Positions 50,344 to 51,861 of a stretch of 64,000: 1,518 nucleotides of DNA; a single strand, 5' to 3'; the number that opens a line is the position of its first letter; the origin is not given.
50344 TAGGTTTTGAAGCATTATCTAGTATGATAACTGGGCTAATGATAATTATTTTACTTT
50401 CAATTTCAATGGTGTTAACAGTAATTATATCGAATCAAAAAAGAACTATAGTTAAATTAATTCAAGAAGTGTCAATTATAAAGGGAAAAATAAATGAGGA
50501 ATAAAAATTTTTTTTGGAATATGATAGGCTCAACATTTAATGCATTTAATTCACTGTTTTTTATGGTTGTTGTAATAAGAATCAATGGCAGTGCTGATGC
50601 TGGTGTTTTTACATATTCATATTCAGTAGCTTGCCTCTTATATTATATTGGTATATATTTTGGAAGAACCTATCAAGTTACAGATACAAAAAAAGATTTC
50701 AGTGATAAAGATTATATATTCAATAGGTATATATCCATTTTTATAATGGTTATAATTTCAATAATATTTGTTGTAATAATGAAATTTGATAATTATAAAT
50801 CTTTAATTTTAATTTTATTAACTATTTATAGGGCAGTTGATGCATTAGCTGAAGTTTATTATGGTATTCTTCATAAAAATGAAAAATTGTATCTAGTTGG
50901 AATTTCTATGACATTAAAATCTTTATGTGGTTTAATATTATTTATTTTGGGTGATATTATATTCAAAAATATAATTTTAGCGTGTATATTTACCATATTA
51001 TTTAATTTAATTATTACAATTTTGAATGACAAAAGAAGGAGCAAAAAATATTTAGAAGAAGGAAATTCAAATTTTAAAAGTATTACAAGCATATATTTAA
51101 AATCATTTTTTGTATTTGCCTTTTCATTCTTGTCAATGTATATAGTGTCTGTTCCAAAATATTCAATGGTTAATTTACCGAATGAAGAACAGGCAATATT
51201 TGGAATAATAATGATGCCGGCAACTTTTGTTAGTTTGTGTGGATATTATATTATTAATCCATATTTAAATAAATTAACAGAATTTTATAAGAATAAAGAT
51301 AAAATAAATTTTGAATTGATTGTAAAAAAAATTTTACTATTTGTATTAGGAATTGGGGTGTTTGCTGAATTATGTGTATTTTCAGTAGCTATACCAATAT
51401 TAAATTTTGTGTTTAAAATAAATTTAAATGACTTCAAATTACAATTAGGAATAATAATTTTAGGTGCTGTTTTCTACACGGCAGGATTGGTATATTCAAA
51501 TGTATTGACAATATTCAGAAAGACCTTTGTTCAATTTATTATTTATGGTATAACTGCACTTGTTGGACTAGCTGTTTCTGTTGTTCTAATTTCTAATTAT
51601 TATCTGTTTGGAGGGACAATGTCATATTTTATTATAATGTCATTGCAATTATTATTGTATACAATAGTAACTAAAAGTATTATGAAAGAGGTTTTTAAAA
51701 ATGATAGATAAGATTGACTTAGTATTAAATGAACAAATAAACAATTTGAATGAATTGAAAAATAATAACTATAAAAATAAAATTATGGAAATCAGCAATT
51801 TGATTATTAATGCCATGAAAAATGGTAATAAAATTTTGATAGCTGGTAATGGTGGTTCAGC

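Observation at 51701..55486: Complete ADP-heptose pathway (gmhA, GT9 heptosyltransferase, hldE, gmhB) inside a Gram-positive-type glycan locus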

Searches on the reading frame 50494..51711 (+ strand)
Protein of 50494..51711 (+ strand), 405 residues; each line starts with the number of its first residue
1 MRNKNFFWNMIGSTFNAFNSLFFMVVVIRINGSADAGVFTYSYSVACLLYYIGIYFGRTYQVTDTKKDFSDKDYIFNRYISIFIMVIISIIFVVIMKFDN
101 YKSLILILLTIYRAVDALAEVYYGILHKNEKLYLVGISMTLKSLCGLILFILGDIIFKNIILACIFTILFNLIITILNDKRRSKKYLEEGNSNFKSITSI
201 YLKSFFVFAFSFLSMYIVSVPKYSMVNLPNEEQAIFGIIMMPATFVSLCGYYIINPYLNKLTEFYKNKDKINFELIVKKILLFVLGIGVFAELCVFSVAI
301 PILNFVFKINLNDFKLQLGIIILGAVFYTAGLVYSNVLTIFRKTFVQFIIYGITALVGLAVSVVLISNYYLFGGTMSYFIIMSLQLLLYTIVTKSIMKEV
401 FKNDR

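Call 4: search_protein_families(library=pfam, proteins=[window:50494-51711:+])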
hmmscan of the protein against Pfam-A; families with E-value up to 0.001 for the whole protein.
window:50494-51711:+ (405 aa): 0 families

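Call 5: search_protein_families(library=ncbifam, proteins=[window:50494-51711:+])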
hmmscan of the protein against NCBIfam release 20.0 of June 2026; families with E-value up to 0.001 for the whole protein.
window:50494-51711:+ (405 aa): 0 families

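Call 25: search_protein_families(library=pfam, proteins=[window:50494-51711:+], max_evalue=10)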
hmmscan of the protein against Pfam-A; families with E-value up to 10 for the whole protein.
window:50494-51711:+ (405 aa): 1 family
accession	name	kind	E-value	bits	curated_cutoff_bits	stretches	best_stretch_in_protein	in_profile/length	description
PF02937.20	COX6C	-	0.056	14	22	0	152-186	11-45/70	Cytochrome c oxidase subunit VIc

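Call 27: find_homologous_proteins(query=window:50494-51711:+)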
Query window:50494-51711:+ (405 aa): 244 proteins with E <= 0.001 among 8000 candidates; the best 120 are listed.
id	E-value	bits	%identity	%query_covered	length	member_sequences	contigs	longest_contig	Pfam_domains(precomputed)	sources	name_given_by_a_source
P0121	4.0e-248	841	100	100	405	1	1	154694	-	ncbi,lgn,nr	ncbi:MAG: hypothetical protein PHN42_03905 [Bacilli bacterium]|nr:hypothetical protein [Bacilli bact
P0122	5.4e-174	597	70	100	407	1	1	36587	-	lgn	-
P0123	6.7e-98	346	45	99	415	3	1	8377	-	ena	-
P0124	8.4e-97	343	45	99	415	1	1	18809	-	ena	-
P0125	1.4e-96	342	45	99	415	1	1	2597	-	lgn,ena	-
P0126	1.4e-95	339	45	97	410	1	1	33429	-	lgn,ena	-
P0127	1.4e-95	339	45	99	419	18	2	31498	-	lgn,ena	-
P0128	4.9e-95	337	43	99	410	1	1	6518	-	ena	-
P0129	5.8e-94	334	45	99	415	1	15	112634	-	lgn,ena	-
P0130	7.9e-94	333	43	94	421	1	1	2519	-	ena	-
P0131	2.6e-93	331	42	97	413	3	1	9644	-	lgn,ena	-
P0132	1.0e-92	329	45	99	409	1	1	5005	-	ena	-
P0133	1.1e-92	329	45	99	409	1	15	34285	-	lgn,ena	-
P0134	2.0e-92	328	45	99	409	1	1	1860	-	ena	-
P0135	2.7e-92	328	45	99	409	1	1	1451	-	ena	-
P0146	1.2e-89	319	42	100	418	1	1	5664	PF01943.23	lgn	-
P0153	5.9e-88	314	43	98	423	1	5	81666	PF01943.23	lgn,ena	-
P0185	5.0e-85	304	42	100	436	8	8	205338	-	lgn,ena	-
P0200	8.8e-84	300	42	99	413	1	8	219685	-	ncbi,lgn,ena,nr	ncbi:MAG: hypothetical protein IKG42_05625 [Clostridia bacterium]|nr:hypothetical protein [Clostridi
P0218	4.8e-83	298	40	96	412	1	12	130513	-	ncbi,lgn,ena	-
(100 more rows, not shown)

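Call 31: search_solved_structures(query=A2, max_evalue=10, show_alignments=0)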
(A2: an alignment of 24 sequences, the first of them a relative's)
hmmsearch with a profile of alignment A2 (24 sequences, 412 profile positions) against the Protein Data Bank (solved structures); distinct sequences matched with E-value up to 10: 0.

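Call 44: predict_structure(alignment_id=A2)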
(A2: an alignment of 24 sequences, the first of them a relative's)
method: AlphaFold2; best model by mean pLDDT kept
length: 405 residues; sequences in the alignment: 24
mean_pLDDT: 88.7   pTM: 0.85
mean pLDDT of the five models: 88.7, 88.7, 88.7, 87.6, 86.6
residues with pLDDT >= 90: 226; 70-90: 170; 50-70: 6; < 50: 3
segments of 3 or more residues with pLDDT < 50: none
pLDDT, mean of each block of 10 residues (from residue 1): 66 81 86 90 93 86 78 93 96 93 95 94 90 88 89 86 92 93 86 87 88 92 90 90 82 80 89 93 90 84 85 90 93 90 90 95 95 95 96 92 63
secondary structure, 60 per line:
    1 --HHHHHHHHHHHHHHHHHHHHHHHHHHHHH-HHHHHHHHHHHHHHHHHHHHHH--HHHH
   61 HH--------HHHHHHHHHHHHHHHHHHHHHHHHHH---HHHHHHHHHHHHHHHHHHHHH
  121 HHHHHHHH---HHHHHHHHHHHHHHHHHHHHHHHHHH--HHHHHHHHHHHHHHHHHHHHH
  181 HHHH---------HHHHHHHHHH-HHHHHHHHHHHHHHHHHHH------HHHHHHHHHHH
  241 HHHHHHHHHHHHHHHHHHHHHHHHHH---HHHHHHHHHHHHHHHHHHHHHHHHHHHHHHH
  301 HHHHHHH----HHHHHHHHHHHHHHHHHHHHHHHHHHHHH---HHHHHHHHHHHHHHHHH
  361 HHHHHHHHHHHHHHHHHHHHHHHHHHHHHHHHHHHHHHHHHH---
elements in order: H3-31 H33-54 H57-62 H71-96 H100-128 H132-157 H160-184 H194-203 H205-223 H230-266 H270-307 H312-340 H344-402

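Call 48: fold_search(model_id=the predicted structure, library=pdb)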
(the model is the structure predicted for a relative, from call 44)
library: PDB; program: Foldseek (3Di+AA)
matches with E <= 10: 276; with E <= 0.001: 47
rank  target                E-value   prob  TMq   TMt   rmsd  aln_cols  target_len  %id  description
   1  9g9p_A                1.7e-06  1.00  0.67  0.67   5.6       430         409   12  Lipid III flippase WzxE with NB10 and NB7 nanobodies in inward-facing conformation - crystal 2 (released 2025-01-22)
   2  9g9n_A                1.8e-06  1.00  0.71  0.71   5.2       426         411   12  Lipid III flippase WzxE with NB10 and NB7 nanobodies in inward-facing conformation - crystal 1 (released 2025-01-22)
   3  6fhz                  2.1e-06  1.00  0.73  0.68   6.4       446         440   12  Inward-facing conformation of a multidrug resistance MATE family transporter of the MOP superfamily. (released 2019-05-08)
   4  3vvo                  2.1e-06  1.00  0.63  0.58   6.6       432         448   14  Crystal structure of MATE in the bent conformation (released 2013-04-03)
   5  6nc8                  2.6e-06  1.00  0.74  0.66   4.6       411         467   16  Lipid II flippase MurJ, inward occluded conformation (released 2019-04-17)
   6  6nc6_A                3.0e-06  1.00  0.70  0.62   5.0       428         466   16  Lipid II flippase MurJ, inward closed conformation (released 2019-04-17)
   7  5t77                  3.6e-06  1.00  0.71  0.63   5.2       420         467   14  Crystal structure of the MOP flippase MurJ (released 2016-12-28)
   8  5xjj                  7.1e-06  1.00  0.58  0.54   7.5       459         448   14  Crystal structure of a MATE family protein (released 2017-09-20)
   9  9r1g_A                7.1e-06  1.00  0.57  0.50   9.2       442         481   14  Cryo-EM structure of human MATE1 (released 2025-11-05)
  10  9r1f_A                7.1e-06  1.00  0.57  0.50   8.9       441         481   15  Cryo-EM structure of human MATE1 in complex with metformin (released 2025-11-05)
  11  6idp                  7.7e-06  1.00  0.64  0.60   6.8       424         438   12  Crystal structure of Vibrio cholerae MATE transporter VcmN in the straight form (released 2019-01-16)
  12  6nc6_B                1.1e-05  1.00  0.70  0.63   5.0       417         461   17  Lipid II flippase MurJ, inward closed conformation (released 2019-04-17)
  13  6hfb_B                1.2e-05  1.00  0.60  0.55   7.5       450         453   13  Outward-facing conformation of a multidrug resistance MATE family transporter of the MOP superfamily. (released 2019-06-12)
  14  7waw                  1.3e-05  1.00  0.73  0.62   5.0       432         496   14  MurJ inward closed form (released 2022-06-01)
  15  6ids                  1.9e-05  1.00  0.65  0.61   6.6       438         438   11  Crystal structure of Vibrio cholerae MATE transporter VcmN D35N mutant (released 2019-01-16)
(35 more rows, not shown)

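Call 86: find_encoding_contigs(protein=P0129, flank=8000, max_places=1)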
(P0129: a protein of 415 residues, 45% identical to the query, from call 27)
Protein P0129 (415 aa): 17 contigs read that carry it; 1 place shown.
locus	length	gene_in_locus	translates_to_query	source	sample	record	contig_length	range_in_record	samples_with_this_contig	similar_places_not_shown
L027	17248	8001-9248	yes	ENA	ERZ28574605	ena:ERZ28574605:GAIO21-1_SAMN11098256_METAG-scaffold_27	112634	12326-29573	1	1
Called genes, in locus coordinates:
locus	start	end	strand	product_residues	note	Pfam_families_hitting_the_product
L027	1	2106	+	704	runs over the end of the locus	PF13506:Glyco_transf_21, PF13641:Glyco_tranf_2_3, PF00535:Glycos_transf_2, PF22772:WsaF_C, PF13524:Glyco_trans_1_2 (faint)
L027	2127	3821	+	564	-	PF00535:Glycos_transf_2, PF13641:Glyco_tranf_2_3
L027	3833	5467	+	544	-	PF19484:DUF6020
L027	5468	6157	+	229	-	PF00535:Glycos_transf_2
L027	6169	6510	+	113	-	PF10066:DUF2304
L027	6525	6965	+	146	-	PF04138:GtrA_DPMS_TM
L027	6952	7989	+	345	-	PF00535:Glycos_transf_2, PF10111:Glyco_tranf_2_2 (weak), PF13641:Glyco_tranf_2_3 (weak)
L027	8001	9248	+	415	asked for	-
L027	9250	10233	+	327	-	PF00535:Glycos_transf_2, PF10111:Glyco_tranf_2_2, PF13506:Glyco_transf_21, PF13641:Glyco_tranf_2_3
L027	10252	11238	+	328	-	PF00535:Glycos_transf_2, PF10111:Glyco_tranf_2_2, PF13506:Glyco_transf_21, PF13641:Glyco_tranf_2_3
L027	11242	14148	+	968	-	PF00652:Ricin_B_lectin, PF14200:RicinB_lectin_2, PF00652:Ricin_B_lectin, PF14200:RicinB_lectin_2, PF00652:Ricin_B_lectin, PF14200:RicinB_lectin_2, PF14200:RicinB_lectin_2, PF00246:Peptidase_M14, +1 more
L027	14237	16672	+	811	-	PF00652:Ricin_B_lectin, PF14200:RicinB_lectin_2, PF00652:Ricin_B_lectin, PF14200:RicinB_lectin_2, PF00652:Ricin_B_lectin, PF14200:RicinB_lectin_2, PF00652:Ricin_B_lectin, PF14200:RicinB_lectin_2, +1 more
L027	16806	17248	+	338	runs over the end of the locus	PF00106:adh_short, PF01073:3Beta_HSD, PF01370:Epimerase, PF02719:Polysacc_synt_2, PF04321:RmlD_sub_bind, PF08659:KR (weak), PF13460:NAD_binding_10 (weak), PF16363:GDP_Man_Dehyd, +2 more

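Call 87: find_encoding_contigs(protein=P0185, flank=8000, max_places=1)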
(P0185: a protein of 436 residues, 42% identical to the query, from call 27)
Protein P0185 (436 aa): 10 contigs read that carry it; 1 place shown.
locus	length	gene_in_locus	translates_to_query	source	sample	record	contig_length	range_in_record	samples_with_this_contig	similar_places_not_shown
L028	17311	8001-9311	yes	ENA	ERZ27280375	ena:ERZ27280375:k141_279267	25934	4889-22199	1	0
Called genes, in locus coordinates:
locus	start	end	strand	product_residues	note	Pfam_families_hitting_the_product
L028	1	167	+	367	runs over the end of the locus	PF00535:Glycos_transf_2, PF10111:Glyco_tranf_2_2, PF13641:Glyco_tranf_2_3 (weak)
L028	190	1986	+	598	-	PF04488:Gly_transf_sug, PF05704:Caps_synth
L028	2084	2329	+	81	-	-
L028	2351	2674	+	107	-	PF04464:Glyphos_transf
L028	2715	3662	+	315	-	PF04464:Glyphos_transf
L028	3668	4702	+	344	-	PF00534:Glycos_transf_1, PF13524:Glyco_trans_1_2, PF13692:Glyco_trans_1_4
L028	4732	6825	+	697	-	PF00535:Glycos_transf_2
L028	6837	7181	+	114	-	PF10066:DUF2304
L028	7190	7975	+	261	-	PF00535:Glycos_transf_2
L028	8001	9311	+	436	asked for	-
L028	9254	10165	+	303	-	PF00535:Glycos_transf_2, PF13641:Glyco_tranf_2_3 (weak)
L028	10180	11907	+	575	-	PF19484:DUF6020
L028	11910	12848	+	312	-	PF00535:Glycos_transf_2, PF13641:Glyco_tranf_2_3 (weak)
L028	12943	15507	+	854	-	PF07538:ChW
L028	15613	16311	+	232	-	PF12733:Cadherin-like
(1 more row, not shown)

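Call 88: find_encoding_contigs(protein=P0200, flank=8000, max_places=1)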
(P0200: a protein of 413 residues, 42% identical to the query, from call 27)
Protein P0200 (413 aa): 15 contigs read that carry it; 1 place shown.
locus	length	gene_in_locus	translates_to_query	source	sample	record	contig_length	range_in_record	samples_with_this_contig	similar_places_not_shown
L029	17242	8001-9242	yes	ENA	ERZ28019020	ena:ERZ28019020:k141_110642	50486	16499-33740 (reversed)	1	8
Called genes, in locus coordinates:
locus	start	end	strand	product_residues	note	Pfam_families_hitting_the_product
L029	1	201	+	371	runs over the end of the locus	PF13489:Methyltransf_23, PF00398:RrnaAD, PF13649:Methyltransf_25, PF13847:Methyltransf_31, PF08241:Methyltransf_11, PF08242:Methyltransf_12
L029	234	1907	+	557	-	-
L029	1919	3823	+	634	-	PF00535:Glycos_transf_2, PF10111:Glyco_tranf_2_2, PF13632:Glyco_trans_2_3 (faint), PF00535:Glycos_transf_2, PF13641:Glyco_tranf_2_3, PF13712:Glyco_tranf_2_5 (weak)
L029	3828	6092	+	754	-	PF24677:DUF7657, PF24672:DUF7654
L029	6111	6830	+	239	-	PF00535:Glycos_transf_2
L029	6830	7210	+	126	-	PF10066:DUF2304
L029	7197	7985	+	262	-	PF00535:Glycos_transf_2, PF13641:Glyco_tranf_2_3 (weak)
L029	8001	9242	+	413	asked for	-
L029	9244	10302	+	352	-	PF26334:Gtf3_N, PF26337:Gtf3_C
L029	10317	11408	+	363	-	PF01266:DAO (weak), PF13450:NAD_binding_8, PF03275:GLF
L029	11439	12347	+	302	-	PF00535:Glycos_transf_2, PF10111:Glyco_tranf_2_2 (weak), PF13641:Glyco_tranf_2_3 (weak)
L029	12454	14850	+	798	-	PF16967:TcfC (faint), PF01183:Glyco_hydro_25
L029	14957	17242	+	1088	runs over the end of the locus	PF00708:Acylphosphatase (faint), PF17957:Big_7 (faint), PF16967:TcfC (faint), PF04294:VanW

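Call 89: find_encoding_contigs(protein=P0218, flank=8000, max_places=1)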
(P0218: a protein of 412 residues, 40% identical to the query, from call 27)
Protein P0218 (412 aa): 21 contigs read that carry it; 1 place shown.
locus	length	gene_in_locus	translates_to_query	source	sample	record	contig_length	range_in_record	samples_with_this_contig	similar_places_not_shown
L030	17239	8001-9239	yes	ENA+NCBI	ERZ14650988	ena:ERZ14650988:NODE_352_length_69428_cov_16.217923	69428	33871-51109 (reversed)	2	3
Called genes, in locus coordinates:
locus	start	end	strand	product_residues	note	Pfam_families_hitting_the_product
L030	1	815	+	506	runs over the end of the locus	-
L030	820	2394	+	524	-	PF00535:Glycos_transf_2, PF13641:Glyco_tranf_2_3 (faint), PF00535:Glycos_transf_2 (weak)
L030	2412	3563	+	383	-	PF00535:Glycos_transf_2, PF10111:Glyco_tranf_2_2, PF13641:Glyco_tranf_2_3 (weak), PF00535:Glycos_transf_2 (weak)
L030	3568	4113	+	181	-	PF10111:Glyco_tranf_2_2 (weak)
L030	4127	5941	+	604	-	-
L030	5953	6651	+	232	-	PF00535:Glycos_transf_2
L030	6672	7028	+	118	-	PF10066:DUF2304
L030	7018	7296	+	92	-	PF13641:Glyco_tranf_2_3, PF00535:Glycos_transf_2, PF10111:Glyco_tranf_2_2 (weak)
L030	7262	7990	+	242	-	-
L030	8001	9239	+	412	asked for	-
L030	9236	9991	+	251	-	PF00535:Glycos_transf_2, PF10111:Glyco_tranf_2_2 (weak), PF13641:Glyco_tranf_2_3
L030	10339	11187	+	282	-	PF01370:Epimerase, PF04321:RmlD_sub_bind, PF02719:Polysacc_synt_2 (weak), PF16363:GDP_Man_Dehyd, PF07993:NAD_binding_4 (weak)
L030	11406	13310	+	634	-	-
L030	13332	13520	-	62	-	-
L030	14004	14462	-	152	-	-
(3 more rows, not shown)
